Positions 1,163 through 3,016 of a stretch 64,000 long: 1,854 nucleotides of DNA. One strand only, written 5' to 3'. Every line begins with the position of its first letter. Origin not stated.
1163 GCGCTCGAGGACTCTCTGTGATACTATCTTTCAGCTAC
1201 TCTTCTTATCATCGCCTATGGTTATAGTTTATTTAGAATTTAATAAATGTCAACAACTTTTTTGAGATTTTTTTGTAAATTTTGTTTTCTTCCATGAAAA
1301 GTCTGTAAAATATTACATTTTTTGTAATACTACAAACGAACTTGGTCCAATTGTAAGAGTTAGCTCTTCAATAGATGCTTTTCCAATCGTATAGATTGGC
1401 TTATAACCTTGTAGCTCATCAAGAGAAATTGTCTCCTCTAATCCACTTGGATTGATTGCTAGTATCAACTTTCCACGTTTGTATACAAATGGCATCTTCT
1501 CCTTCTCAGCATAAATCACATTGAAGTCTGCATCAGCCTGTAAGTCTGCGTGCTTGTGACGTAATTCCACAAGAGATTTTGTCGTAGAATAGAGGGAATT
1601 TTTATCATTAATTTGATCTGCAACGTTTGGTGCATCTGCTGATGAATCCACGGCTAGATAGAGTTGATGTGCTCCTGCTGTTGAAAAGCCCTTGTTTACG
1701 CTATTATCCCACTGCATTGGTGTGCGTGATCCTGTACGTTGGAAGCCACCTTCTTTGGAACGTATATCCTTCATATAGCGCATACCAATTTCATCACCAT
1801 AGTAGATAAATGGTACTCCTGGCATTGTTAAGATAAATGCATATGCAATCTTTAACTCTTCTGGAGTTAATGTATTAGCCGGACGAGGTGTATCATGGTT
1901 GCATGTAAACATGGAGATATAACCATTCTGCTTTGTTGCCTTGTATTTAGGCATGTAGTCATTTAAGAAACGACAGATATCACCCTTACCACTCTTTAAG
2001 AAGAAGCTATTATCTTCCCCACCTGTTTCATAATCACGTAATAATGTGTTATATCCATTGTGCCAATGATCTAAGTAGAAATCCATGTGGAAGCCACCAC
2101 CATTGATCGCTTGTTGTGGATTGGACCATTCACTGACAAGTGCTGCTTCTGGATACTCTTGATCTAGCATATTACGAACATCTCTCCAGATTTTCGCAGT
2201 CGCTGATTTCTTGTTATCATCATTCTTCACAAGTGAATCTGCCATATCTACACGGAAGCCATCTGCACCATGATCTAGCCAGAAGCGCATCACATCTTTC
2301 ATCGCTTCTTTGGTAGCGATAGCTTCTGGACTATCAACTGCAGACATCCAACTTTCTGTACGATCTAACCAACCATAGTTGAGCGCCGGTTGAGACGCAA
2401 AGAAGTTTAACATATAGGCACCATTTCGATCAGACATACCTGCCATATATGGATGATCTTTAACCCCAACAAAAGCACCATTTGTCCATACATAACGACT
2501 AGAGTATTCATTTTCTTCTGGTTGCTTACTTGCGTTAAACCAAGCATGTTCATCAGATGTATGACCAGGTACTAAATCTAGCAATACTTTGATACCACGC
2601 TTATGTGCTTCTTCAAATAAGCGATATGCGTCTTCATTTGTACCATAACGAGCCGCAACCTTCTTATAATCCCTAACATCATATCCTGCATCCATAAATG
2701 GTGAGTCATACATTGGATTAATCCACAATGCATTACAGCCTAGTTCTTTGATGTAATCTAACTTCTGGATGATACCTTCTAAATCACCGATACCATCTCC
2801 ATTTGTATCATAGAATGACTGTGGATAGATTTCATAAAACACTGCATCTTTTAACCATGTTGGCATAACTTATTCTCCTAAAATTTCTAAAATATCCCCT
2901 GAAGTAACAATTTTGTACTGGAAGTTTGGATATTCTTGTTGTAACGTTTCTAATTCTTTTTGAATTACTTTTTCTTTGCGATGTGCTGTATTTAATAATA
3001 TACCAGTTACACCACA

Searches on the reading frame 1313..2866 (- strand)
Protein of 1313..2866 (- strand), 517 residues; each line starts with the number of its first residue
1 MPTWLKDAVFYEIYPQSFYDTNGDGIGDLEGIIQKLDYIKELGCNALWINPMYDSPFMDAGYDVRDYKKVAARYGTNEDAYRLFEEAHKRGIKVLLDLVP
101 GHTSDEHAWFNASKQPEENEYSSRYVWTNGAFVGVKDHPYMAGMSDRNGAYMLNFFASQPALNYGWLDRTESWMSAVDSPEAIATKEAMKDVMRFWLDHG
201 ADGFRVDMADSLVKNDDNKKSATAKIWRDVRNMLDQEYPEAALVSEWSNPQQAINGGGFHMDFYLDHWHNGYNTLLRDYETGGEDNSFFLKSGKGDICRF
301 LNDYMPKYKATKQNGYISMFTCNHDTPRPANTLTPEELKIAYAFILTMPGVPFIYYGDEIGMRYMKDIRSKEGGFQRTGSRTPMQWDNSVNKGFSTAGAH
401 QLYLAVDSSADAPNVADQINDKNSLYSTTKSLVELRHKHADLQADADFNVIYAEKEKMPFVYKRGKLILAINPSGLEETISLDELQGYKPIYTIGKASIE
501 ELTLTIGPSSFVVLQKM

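Call 23: find_encoding_contigs(protein=window:1313-2866:-, flank=10000, max_places=2)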
Protein window:1313-2866:- (517 aa): 11 contigs read that carry it; 2 places shown.
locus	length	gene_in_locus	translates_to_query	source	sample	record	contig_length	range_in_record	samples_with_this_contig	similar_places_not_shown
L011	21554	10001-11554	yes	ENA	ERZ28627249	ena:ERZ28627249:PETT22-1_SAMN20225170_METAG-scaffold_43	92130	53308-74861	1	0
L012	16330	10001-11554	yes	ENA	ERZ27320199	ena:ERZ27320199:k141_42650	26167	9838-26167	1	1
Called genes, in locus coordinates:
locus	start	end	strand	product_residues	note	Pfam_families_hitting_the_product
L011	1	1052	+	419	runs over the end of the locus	PF02683:DsbD_TM, PF08534:Redoxin, PF00578:AhpC-TSA, PF00085:Thioredoxin (faint), PF13098:Thioredoxin_2, PF13905:Thioredoxin_8 (weak)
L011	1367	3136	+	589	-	PF06458:MucBP, PF05738:Cna_B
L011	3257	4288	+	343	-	PF00356:LacI, PF00532:Peripla_BP_1, PF13407:Peripla_BP_4, PF13377:Peripla_BP_3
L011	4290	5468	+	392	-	PF00005:ABC_tran, PF17912:OB_MalK, PF08402:TOBE_2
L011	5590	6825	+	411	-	PF01547:SBP_bac_1, PF13416:SBP_bac_8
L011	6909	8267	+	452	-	PF00528:BPD_transp_1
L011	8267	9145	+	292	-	PF00528:BPD_transp_1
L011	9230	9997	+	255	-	PF00702:Hydrolase, PF13419:HAD_2, PF13242:Hydrolase_like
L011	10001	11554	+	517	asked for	PF00128:Alpha-amylase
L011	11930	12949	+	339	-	PF02463:SMC_N (faint), PF00005:ABC_tran, PF13304:AAA_21 (faint), PF09383:NIL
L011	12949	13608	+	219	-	PF00528:BPD_transp_1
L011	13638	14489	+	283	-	PF03180:Lipoprotein_9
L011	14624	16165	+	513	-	PF00117:GATase, PF07722:Peptidase_C26 (weak), PF02540:NAD_synthase (weak), PF00958:GMP_synt_C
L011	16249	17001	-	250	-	-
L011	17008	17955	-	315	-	-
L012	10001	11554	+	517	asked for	PF00128:Alpha-amylase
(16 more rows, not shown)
